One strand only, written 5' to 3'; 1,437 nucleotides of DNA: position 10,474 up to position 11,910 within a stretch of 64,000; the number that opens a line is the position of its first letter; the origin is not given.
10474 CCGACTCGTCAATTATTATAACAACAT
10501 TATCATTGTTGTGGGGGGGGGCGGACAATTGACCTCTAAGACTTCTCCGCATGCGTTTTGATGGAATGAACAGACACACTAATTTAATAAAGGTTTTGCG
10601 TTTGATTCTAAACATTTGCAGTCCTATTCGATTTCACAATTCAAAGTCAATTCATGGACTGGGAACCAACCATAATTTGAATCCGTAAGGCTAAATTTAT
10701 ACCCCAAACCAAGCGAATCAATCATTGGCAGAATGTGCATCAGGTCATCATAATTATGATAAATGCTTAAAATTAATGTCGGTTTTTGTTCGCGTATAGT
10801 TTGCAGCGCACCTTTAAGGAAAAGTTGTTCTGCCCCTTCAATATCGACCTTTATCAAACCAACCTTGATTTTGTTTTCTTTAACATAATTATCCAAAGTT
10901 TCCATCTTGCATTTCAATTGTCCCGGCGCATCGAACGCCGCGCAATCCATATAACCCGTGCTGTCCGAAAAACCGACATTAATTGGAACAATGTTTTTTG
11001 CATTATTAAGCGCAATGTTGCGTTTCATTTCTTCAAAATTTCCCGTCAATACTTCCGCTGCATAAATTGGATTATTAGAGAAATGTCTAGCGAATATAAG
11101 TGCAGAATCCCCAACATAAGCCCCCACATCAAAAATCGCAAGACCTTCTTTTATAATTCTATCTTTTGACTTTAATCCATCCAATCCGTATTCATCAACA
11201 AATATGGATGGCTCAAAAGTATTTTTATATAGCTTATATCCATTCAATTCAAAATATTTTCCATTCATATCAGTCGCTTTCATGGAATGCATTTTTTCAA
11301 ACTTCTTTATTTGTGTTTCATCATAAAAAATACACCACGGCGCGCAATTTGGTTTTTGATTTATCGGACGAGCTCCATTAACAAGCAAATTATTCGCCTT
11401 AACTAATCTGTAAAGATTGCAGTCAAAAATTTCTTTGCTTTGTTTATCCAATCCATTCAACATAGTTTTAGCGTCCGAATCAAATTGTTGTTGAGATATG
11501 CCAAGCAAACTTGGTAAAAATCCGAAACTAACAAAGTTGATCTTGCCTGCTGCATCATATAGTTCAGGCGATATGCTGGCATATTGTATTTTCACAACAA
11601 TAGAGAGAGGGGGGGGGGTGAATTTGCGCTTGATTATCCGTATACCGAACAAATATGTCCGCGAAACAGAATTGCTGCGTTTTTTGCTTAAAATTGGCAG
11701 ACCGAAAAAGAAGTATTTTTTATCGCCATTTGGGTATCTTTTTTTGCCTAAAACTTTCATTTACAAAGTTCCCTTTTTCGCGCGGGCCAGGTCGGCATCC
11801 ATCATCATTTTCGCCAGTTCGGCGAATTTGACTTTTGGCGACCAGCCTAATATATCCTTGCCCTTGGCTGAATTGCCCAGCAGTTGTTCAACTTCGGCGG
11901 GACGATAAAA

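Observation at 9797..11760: Homopolymeric C9/C10 tracts inside two glycan-modifying genes of the rml/gmd cluster (phase-variable LPS/capsule decoration)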

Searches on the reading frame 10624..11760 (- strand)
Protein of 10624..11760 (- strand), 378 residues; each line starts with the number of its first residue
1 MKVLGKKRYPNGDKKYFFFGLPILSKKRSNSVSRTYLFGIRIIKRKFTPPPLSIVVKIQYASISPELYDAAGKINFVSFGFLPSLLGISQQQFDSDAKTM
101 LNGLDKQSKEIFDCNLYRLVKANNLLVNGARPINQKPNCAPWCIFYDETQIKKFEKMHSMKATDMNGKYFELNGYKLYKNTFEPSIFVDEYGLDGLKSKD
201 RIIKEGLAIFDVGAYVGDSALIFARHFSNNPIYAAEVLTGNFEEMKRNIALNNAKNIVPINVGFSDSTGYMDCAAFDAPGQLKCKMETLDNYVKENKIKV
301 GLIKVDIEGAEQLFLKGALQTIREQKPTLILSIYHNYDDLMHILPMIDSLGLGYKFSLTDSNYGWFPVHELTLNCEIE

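Call 6: search_protein_families(library=pfam, proteins=[window:10624-11760:-], max_evalue=0.01)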
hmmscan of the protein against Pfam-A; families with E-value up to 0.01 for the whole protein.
window:10624-11760:- (378 aa): 2 families
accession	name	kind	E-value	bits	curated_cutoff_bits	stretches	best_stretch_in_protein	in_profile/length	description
PF05050.19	Methyltransf_21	-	1.5e-09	38.7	22.7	1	211-351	1-168/173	Methyltransferase FkbM domain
PF02475.24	TRM5-TYW2_MTfase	-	0.0032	17.9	28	1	201-262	32-94/164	TRM5/TYW2 methyltransferase domain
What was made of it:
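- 10624..11760 (-): FkbM-family SAM-dependent methyltransferase gene, 378 aa (NCBI MDR2685475.1). PF05050 at 38.7 bits (cut-off 22.7) in call 6.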

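Call 8: find_encoding_contigs(protein=window:10624-11760:-, flank=10000, max_places=10)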
Protein window:10624-11760:- (378 aa): 1 contig read that carries it; 1 place shown.
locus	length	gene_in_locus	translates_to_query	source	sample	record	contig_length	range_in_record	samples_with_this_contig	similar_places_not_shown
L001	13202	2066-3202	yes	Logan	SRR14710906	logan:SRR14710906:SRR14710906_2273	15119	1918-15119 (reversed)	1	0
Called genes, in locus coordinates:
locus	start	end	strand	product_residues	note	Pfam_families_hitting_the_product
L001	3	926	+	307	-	?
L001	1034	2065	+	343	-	PF01370:Epimerase, PF16363:GDP_Man_Dehyd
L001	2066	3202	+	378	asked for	PF05050:Methyltransf_21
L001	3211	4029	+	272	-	-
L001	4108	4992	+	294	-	PF00483:NTP_transferase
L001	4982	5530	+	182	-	PF00908:dTDP_sugar_isom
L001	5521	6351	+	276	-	PF01370:Epimerase, PF04321:RmlD_sub_bind, PF16363:GDP_Man_Dehyd, PF02719:Polysacc_synt_2 (weak)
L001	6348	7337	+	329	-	PF01073:3Beta_HSD, PF01370:Epimerase, PF02719:Polysacc_synt_2, PF04321:RmlD_sub_bind, PF07993:NAD_binding_4, PF16363:GDP_Man_Dehyd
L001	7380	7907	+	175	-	-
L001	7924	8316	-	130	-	-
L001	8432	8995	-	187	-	PF01844:HNH, PF14279:HNH_5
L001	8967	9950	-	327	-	PF00145:DNA_methylase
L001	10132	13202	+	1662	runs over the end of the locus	?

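Call 10: find_homologous_proteins(query=window:10624-11760:-)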
Query window:10624-11760:- (378 aa): 243 proteins with E <= 0.001 among 2004 candidates; the best 120 are listed.
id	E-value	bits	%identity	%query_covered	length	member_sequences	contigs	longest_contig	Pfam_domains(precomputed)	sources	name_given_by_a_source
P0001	4.7e-255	863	100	100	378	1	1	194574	PF05050.20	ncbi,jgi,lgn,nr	ncbi:MAG: FkbM family methyltransferase [Rickettsiales bacterium]|jgi:FkbM family methyltransferase|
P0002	9.3e-83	296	44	100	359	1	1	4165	PF05050.20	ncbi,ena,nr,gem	ncbi:MAG: FkbM family methyltransferase [Alphaproteobacteria bacterium]|nr:FkbM family methyltransfe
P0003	9.2e-72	260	47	78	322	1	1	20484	PF05050.20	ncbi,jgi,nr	ncbi:MAG: FkbM family methyltransferase [Planctomycetaceae bacterium]|jgi:FkbM family methyltransfer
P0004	1.3e-63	233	42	78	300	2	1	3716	PF05050.20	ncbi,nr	ncbi:hypothetical protein AGMMS49965_23940 [Bacteroidia bacterium]|nr:hypothetical protein AGMMS4996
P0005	3.1e-47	180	36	93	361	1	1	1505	PF05050.20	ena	-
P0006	6.9e-46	175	35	95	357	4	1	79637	PF05050.20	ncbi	-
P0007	3.6e-43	166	44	57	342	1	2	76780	PF05050.20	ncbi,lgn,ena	-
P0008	9.8e-43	165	38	69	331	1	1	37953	PF05050.20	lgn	-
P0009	1.0e-41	161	44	54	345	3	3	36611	PF05050.20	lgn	-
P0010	3.6e-41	160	45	49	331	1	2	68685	PF05050.20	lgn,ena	-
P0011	5.1e-41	159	43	55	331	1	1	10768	PF05050.20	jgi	jgi:FkbM family methyltransferase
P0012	8.7e-41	158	34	95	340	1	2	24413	PF05050.20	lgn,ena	-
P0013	1.0e-40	158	45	54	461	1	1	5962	PF05050.20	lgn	-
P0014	1.8e-40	157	39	71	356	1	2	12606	PF05050.20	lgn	-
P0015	2.0e-40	157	41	57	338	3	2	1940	PF05050.20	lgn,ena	-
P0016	3.1e-40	157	37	70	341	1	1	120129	PF05050.20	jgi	-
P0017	3.7e-40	156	38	64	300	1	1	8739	PF05050.20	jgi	jgi:FkbM family methyltransferase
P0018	7.7e-40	155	47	47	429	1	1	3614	PF05050.20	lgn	-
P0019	8.6e-40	155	44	52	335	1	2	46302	PF05050.20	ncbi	-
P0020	9.8e-40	155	38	58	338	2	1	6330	PF05050.20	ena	-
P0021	1.4e-39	154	35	74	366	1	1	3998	PF05050.20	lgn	-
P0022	1.8e-39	154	36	74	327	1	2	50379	PF05050.20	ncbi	-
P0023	4.2e-39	153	36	71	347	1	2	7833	PF05050.20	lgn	-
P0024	6.1e-39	152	40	62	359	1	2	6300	PF05050.20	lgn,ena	-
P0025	7.6e-39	152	38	63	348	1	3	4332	PF05050.20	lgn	-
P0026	4.9e-38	149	43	49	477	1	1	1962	PF05050.20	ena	-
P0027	7.5e-38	149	45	51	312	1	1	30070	PF05050.20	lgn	-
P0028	9.9e-38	148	39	62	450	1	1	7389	PF05050.20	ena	-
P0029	1.7e-37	148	44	51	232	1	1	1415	PF05050.20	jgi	jgi:FkbM family methyltransferase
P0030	1.9e-37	147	37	71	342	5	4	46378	PF05050.20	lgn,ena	-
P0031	3.8e-37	146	43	54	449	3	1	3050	PF05050.20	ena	-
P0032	5.4e-37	146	44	51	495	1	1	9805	PF05050.20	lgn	-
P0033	1.4e-36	145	36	77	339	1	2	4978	PF05050.20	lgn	-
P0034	2.2e-36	144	38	61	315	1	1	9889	PF05050.20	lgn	-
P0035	3.8e-36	143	40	57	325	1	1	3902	PF05050.20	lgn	-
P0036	4.1e-36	143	37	69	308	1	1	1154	PF05050.20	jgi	jgi:FkbM family methyltransferase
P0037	4.3e-36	143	43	48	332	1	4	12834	PF05050.20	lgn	-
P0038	4.3e-36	143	37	69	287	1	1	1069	PF05050.20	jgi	jgi:FkbM family methyltransferase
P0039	4.5e-36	143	47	45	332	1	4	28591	PF05050.20,PF02475.24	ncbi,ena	-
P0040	6.5e-36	142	47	50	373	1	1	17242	PF05050.20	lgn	-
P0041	8.4e-36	142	44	49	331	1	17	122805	PF05050.20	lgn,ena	-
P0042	8.8e-36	142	35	71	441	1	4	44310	PF05050.20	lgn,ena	-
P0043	1.0e-35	142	38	57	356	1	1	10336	PF05050.20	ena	-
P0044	1.2e-35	141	44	54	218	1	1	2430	PF05050.20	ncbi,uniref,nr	ncbi:hypothetical protein AN640_01330 [Candidatus Epulonipiscium fishelsonii]|uniref:Uncharacterized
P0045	1.5e-35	141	35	75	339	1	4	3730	PF05050.20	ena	-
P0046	1.6e-35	141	44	48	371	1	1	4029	PF05050.20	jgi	-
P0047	1.7e-35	141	42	49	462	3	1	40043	PF05050.20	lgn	-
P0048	2.0e-35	141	42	49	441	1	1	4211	PF05050.20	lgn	-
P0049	2.5e-35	140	42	50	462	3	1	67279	PF05050.20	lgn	-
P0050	2.6e-35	140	40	56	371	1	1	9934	PF05050.20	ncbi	-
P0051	2.9e-35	140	41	52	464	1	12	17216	PF05050.20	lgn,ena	-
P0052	3.6e-35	140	47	40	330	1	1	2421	PF05050.20,PF02475.24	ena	-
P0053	4.6e-35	140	33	71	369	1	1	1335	PF05050.20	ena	-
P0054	4.6e-35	139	37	78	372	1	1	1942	PF05050.20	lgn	-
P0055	4.6e-35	139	36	71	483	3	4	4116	PF05050.20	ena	-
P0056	4.9e-35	139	40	53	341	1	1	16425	PF05050.20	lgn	-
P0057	5.2e-35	139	41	51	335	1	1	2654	PF05050.20,PF02475.24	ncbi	-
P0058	7.7e-35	139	42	49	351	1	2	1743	PF05050.20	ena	-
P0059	9.7e-35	138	39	61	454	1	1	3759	PF05050.20,PF22674.3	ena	-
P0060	1.1e-34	138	43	53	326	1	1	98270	PF05050.20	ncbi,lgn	-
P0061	1.3e-34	138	42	49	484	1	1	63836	PF05050.20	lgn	-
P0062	1.4e-34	138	34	71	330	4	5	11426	PF05050.20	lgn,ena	-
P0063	1.5e-34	138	34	71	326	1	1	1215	PF05050.20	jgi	jgi:FkbM family methyltransferase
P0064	1.5e-34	138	40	49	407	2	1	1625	PF05050.20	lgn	-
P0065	2.1e-34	137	41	49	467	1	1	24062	PF05050.20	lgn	-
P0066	3.5e-34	137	32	78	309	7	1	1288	PF05050.20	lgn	-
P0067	3.8e-34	136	32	67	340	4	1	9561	PF05050.20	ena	-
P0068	4.5e-34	136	36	74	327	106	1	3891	PF05050.20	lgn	-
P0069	4.5e-34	136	34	69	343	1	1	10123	PF05050.20,PF02475.24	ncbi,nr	ncbi:FkbM family methyltransferase [Desulfovibrio sp. OttesenSCG-928-A18]|nr:FkbM family methyltrans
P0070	4.6e-34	136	39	56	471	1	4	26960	PF05050.20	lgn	-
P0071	5.3e-34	136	37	54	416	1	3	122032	PF05050.20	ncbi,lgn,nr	ncbi:MAG: FkbM family methyltransferase [Coprococcus sp.]|nr:FkbM family methyltransferase [Coprococ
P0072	6.2e-34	136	38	60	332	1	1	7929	PF05050.20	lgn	-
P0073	6.6e-34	136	40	51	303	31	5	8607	PF05050.20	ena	-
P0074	7.5e-34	136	42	55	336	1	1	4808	PF05050.20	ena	-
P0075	9.4e-34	135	42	49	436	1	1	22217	PF05050.20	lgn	-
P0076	1.0e-33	135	32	70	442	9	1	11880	PF05050.20,PF27578.1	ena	-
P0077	1.5e-33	135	37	71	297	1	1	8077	PF05050.20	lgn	-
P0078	1.5e-33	134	39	57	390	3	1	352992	PF05050.20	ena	-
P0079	1.8e-33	134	43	49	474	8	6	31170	PF05050.20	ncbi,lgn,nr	ncbi:MAG: FkbM family methyltransferase [Lachnospiraceae bacterium]|nr:FkbM family methyltransferase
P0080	1.8e-33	134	42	49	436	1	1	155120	PF05050.20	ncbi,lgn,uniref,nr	ncbi:methyltransferase, FkbM family [Desulfotomaculum arcticum]|uniref:Methyltransferase, FkbM famil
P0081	1.9e-33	134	40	54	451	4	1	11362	PF05050.20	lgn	-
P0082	2.7e-33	134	39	61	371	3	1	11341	PF05050.20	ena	-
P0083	3.0e-33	134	41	47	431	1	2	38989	PF05050.20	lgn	-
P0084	3.0e-33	133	33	72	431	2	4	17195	PF05050.20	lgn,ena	-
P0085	3.2e-33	133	32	76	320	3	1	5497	PF05050.20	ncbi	-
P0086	3.5e-33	133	41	47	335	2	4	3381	PF05050.20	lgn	-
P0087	4.3e-33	133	36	69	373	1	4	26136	PF05050.20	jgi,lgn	jgi:FkbM family methyltransferase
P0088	4.5e-33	133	36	65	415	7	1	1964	PF05050.20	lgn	-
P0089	4.9e-33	133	36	72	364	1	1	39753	PF05050.20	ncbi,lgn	ncbi:hypothetical protein RsTz2092_03180 [Deferribacterales bacterium RsTz2092]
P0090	5.0e-33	133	40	51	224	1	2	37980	PF05050.20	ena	-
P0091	7.4e-33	132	33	74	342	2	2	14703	PF05050.20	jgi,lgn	jgi:FkbM family methyltransferase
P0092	9.1e-33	132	35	69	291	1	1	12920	PF05050.20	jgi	jgi:FkbM family methyltransferase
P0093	9.1e-33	132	34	58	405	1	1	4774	PF05050.20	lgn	-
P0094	1.2e-32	132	37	61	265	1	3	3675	PF05050.20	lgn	-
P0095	1.7e-32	131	35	74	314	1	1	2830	PF05050.20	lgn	-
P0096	1.8e-32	131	41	53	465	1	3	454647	PF05050.20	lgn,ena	-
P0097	1.8e-32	131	37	57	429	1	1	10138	PF05050.20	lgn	-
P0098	1.9e-32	131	40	53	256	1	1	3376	PF05050.20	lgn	-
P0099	2.2e-32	131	38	54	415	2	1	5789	PF05050.20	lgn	-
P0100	2.7e-32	130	34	79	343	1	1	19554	PF05050.20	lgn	-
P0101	2.8e-32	130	41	49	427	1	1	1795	PF05050.20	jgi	jgi:FkbM family methyltransferase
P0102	3.3e-32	130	32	77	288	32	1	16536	PF05050.20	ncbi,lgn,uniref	ncbi:FkbM family methyltransferase [Helicobacter typhlonius]|uniref:FkbM family methyltransferase n=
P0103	3.6e-32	130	42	49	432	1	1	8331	PF05050.20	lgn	-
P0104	3.7e-32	130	38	60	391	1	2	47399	PF05050.20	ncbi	-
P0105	5.8e-32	129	38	59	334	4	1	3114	PF05050.20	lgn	-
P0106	9.7e-32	129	38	69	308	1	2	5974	PF05050.20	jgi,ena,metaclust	metaclust:\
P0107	1.1e-31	128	38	53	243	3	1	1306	PF05050.20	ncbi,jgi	jgi:FkbM family methyltransferase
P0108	1.2e-31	128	34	71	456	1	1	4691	PF05050.20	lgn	-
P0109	1.5e-31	128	41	48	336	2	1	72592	PF05050.20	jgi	jgi:FkbM family methyltransferase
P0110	2.0e-31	128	39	49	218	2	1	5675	PF05050.20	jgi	jgi:FkbM family methyltransferase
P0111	2.4e-31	127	34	57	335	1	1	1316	PF05050.20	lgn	-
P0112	2.5e-31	127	45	46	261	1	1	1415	PF05050.20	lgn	-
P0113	2.7e-31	127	38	56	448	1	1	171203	PF05050.20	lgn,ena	-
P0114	2.8e-31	127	39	51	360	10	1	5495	PF05050.20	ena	-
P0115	3.0e-31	127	36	69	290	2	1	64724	PF05050.20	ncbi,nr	ncbi:FkbM family methyltransferase [bacterium]|nr:FkbM family methyltransferase [bacterium]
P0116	3.8e-31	127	34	74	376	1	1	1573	PF05050.20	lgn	-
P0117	3.9e-31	127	34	73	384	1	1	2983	PF05050.20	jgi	jgi:FkbM family methyltransferase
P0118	4.6e-31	126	38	55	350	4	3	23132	PF05050.20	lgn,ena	-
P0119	4.8e-31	126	32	74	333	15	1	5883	PF05050.20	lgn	-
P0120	6.4e-31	126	37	58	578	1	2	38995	PF05050.20,PF08795.17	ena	-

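Call 14: find_related_loci(query=window:10624-11760:-, collection=metagenome_contigs, flank=6000)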
Query window:10624-11760:- (378 aa) in metagenome_contigs; peptide patterns used: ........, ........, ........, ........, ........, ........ (x = any residue, [..] = any of these).
150 stretches matched a pattern, but none encodes a relative of the query by tblastn (E <= 1e-3).
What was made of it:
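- Tried and rejected: Cross-strain comparison. find_related_loci in metagenome_contigs found nothing (call 14).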

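Call 15: find_related_loci(query=window:10624-11760:-, collection=genome_contigs, flank=6000)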
Query window:10624-11760:- (378 aa) in genome_contigs; peptide patterns used: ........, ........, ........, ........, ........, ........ (x = any residue, [..] = any of these).
76 stretches matched a pattern; 2 encode a relative of the query (tblastn E <= 1e-3); 2 distinct loci.
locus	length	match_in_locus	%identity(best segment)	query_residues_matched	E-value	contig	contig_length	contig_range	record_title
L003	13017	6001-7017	36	1-358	3e-56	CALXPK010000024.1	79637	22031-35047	MAG: uncultured Alphaproteobacteria bacterium isolate E04__bin53 genome assembly, contig: E04__k127_6890825, whole genom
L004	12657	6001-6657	44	144-358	1e-50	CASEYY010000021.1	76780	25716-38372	uncultured proteobacterium isolate SI.O72.metabat-bins.143 genome assembly, contig: SI.O72.metabat-bins.143.fa_k141_2134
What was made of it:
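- No close relative was found in metagenome_contigs or genome_contigs (calls 14, 15).
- Tried and rejected: In genome_contigs it found only relatives at 36-44% identity (call 15).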

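Call 16: list_cluster_members(proteins=[P0001, P0121, window:9797-10615:-])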
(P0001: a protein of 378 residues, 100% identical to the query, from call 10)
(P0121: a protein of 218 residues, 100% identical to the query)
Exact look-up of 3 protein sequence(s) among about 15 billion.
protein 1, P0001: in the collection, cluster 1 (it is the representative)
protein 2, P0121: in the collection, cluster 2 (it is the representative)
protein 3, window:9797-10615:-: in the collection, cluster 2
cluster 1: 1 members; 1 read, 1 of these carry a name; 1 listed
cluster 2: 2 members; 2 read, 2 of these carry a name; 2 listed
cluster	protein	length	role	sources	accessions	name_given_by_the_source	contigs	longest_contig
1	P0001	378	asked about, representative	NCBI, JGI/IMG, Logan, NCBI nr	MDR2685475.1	MAG: FkbM family methyltransferase [Rickettsiales bacterium] | FkbM family methyltransferase | FkbM family methyltransferase [Rickettsiales bacterium]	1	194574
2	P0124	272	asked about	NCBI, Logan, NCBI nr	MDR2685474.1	MAG: hypothetical protein LBB23_01720 [Rickettsiales bacterium] | hypothetical protein [Rickettsiales bacterium]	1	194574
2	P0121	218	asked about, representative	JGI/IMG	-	acetyltransferase-like isoleucine patch superfamily enzyme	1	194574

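Call 19: search_protein_families(library=ncbifam, proteins=[window:10624-11760:-], max_evalue=0.01)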
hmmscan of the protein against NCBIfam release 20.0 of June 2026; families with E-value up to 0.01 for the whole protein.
window:10624-11760:- (378 aa): 2 families
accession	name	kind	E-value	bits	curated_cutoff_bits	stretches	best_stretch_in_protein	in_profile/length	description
TIGR01444.1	fkbM_fam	subfamily_domain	8.9e-22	78.1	37.7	1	209-333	2-142/143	FkbM family methyltransferase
NF047824.1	tRNAwyosineTaw2Meth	equivalog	0.0024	17.6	350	1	202-261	90-149/245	tRNA(Phe) (4-demethylwyosine(37)-C(7)) aminocarboxypropyltransferase Taw2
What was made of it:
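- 10624..11760 (-): TIGR01444 at 78.1 bits (cut-off 37.7) in call 19.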

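Call 25: find_encoding_contigs(protein=P0002, flank=6000, max_places=6)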
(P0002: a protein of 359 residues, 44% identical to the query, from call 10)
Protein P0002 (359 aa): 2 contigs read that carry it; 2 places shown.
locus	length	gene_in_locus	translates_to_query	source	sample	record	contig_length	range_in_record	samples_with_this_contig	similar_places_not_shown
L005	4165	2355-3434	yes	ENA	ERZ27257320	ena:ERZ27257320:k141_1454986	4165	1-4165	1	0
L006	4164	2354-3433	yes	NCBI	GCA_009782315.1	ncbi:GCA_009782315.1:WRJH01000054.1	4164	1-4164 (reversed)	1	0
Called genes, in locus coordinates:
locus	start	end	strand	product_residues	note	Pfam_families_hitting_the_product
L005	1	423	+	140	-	?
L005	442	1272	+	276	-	PF05050:Methyltransf_21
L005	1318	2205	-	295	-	-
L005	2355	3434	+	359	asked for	PF05050:Methyltransf_21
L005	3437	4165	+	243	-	?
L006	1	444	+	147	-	?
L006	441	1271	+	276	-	PF05050:Methyltransf_21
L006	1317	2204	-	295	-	-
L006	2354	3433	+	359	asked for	PF05050:Methyltransf_21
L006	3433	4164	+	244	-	?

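Call 37: search_solved_structures(query=A1, max_evalue=0.01)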
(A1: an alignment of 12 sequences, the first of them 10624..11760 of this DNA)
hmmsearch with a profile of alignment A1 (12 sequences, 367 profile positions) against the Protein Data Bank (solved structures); distinct sequences matched with E-value up to 0.01: 11.
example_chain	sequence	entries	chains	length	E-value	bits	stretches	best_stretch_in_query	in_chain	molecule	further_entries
2py6_A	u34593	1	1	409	3.1e-10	43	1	186-348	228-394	Methyltransferase FkbM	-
7wm6_A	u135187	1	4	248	0.00056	22.4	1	170-237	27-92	Methyltransferase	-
3a27_A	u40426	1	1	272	0.0038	19.7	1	174-239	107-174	Uncharacterized protein MJ1557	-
6sqk_A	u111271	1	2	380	0.0063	19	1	151-237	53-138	Protein arginine N-methyltransferase 6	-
4c03_A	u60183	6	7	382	0.0063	19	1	151-237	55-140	PROTEIN ARGININE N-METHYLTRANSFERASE 6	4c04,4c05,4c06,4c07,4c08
6sq3_A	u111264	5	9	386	0.0064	19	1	151-237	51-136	Protein arginine N-methyltransferase 6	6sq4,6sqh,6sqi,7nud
7nue_A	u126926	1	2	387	0.0064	19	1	151-237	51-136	Protein arginine N-methyltransferase 6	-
5lv4_A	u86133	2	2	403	0.0068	18.9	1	151-237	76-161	Protein arginine N-methyltransferase 6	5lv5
5fqn_A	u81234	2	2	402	0.0069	18.9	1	151-237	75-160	PROTEIN ARGININE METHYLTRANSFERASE 6 | PROTEIN ARGININE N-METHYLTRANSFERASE 6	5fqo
7p2r_A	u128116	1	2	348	0.007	18.8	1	152-237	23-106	Protein arginine N-methyltransferase 6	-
2hnk_A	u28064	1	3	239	0.0073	18.8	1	181-262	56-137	SAM-dependent O-methyltransferase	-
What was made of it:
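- On FkbM-family SAM-dependent methyltransferase: PDB 2py6 'Methyltransferase FkbM' at E 3e-10 with the family profile (call 37).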

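Call 49: find_encoding_contigs(protein=P0078, flank=4000, max_places=6)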
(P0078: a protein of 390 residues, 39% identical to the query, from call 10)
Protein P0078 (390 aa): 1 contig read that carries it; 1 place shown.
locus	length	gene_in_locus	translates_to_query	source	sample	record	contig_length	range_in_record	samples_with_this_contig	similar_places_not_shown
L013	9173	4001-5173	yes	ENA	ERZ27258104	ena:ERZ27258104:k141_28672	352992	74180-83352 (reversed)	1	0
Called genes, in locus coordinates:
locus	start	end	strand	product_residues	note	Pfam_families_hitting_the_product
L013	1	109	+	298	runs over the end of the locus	PF00149:Metallophos (weak)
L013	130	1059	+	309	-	PF01584:CheW, PF00072:Response_reg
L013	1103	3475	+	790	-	PF01627:Hpt, PF02895:H-kinase_dim, PF02518:HATPase_c, PF01584:CheW, PF00072:Response_reg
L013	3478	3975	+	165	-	PF01584:CheW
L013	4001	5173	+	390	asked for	PF05050:Methyltransf_21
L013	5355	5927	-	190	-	PF00535:Glycos_transf_2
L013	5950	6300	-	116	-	PF00535:Glycos_transf_2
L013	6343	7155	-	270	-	-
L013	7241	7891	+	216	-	PF00702:Hydrolase, PF06888:Put_Phosphatase (faint), PF12710:HAD, PF13419:HAD_2 (weak), PF08282:Hydrolase_3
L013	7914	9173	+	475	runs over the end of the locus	PF00483:NTP_transferase, PF22640:ManC_GMP_beta-helix, PF01050:MannoseP_isomer, PF07883:Cupin_2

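Call 50: find_encoding_contigs(protein=P0109, flank=4000, max_places=6)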
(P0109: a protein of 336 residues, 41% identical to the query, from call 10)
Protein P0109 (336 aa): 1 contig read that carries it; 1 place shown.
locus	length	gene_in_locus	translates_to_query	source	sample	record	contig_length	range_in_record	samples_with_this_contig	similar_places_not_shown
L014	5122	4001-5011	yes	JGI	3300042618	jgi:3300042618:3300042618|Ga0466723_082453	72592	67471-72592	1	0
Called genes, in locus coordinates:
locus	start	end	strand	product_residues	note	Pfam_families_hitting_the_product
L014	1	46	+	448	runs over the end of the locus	PF03721:UDPG_MGDP_dh_N, PF00984:UDPG_MGDP_dh, PF03720:UDPG_MGDP_dh_C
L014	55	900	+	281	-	PF01061:ABC2_membrane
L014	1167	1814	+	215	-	PF09820:AAA-ATPase_like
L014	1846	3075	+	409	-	PF00005:ABC_tran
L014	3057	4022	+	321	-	PF01501:Glyco_transf_8 (weak)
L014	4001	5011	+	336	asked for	PF05050:Methyltransf_21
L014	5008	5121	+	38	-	PF00483:NTP_transferase, PF12804:NTP_transf_3 (weak)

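Call 53: find_encoding_contigs(protein=P0053, flank=3000, max_places=4)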
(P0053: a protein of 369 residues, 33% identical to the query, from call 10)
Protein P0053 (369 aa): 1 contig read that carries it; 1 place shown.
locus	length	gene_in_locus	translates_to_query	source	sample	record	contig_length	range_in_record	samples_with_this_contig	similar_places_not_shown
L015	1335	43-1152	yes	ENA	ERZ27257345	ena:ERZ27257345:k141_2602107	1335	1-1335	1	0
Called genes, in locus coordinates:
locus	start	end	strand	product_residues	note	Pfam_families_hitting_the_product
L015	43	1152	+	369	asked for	PF05050:Methyltransf_21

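Call 54: find_encoding_contigs(protein=P0114, flank=3000, max_places=4)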
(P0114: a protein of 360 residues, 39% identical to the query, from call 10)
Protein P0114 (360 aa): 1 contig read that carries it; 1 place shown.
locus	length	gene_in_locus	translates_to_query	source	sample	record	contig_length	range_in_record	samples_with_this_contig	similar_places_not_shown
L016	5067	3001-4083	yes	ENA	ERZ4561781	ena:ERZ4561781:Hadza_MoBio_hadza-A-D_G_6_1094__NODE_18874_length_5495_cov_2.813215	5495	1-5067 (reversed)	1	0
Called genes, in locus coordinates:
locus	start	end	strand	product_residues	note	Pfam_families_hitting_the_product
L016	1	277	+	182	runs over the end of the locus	PF00908:dTDP_sugar_isom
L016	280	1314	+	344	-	PF01370:Epimerase, PF04321:RmlD_sub_bind (weak), PF07993:NAD_binding_4 (weak), PF16363:GDP_Man_Dehyd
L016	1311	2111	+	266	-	PF00456:Transketolase_N, PF13292:DXP_synthase_N (faint)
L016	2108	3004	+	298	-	PF02779:Transket_pyr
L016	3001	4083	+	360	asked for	PF05050:Methyltransf_21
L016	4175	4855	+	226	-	PF01041:DegT_DnrJ_EryC1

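Call 74: predict_structure(alignment_id=A1)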
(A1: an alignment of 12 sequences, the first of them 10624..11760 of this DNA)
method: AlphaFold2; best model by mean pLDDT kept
length: 378 residues; sequences in the alignment: 12
mean_pLDDT: 77.0   pTM: 0.75
mean pLDDT of the five models: 77.0, 76.6, 76.5, 76.2, 74.5
residues with pLDDT >= 90: 167; 70-90: 105; 50-70: 44; < 50: 62
segments of 3 or more residues with pLDDT < 50: 27-80, 134-138
pLDDT, mean of each block of 10 residues (from residue 1): 58 69 54 32 29 32 34 35 69 90 91 86 73 46 74 74 85 88 78 89 97 95 97 95 96 97 95 67 91 98 93 96 97 89 93 92 65 89
secondary structure, 60 per line:
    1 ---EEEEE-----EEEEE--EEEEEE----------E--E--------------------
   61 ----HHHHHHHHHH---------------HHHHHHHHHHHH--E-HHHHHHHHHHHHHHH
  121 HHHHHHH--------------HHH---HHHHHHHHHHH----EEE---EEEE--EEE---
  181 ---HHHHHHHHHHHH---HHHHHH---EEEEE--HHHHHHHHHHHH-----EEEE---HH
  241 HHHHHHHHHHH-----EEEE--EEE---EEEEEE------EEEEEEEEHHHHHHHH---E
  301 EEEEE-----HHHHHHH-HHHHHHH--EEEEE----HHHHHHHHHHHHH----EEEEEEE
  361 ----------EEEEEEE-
elements in order: E4-8 E14-18 E21-26 H65-74 H90-101 H106-127 H148-158 E163-165 E169-172 E175-177 H184-195 H199-204 E208-212 H215-226 E232-235 H239-251 E257-260 E263-265 E269-274 E281-288 H289-296 E300-305 H311-317 H319-325 E328-332 H337-349 E354-360 E371-377
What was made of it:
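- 11609..11618 (-): C10 homopolymeric tract (G10 on + strand), CDS nt 143-152, codons 48-51 (T-P-P-P) of the methyltransferase gene; proposed slipped-strand switch. A length of 8, 9, 11 or 12 gives products of 55-65 aa. The tract lies in residues 27-80, which have pLDDT below 50 (call 74).
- On FkbM-family SAM-dependent methyltransferase: The model has pLDDT above 90 over the Rossmann domain (call 74).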
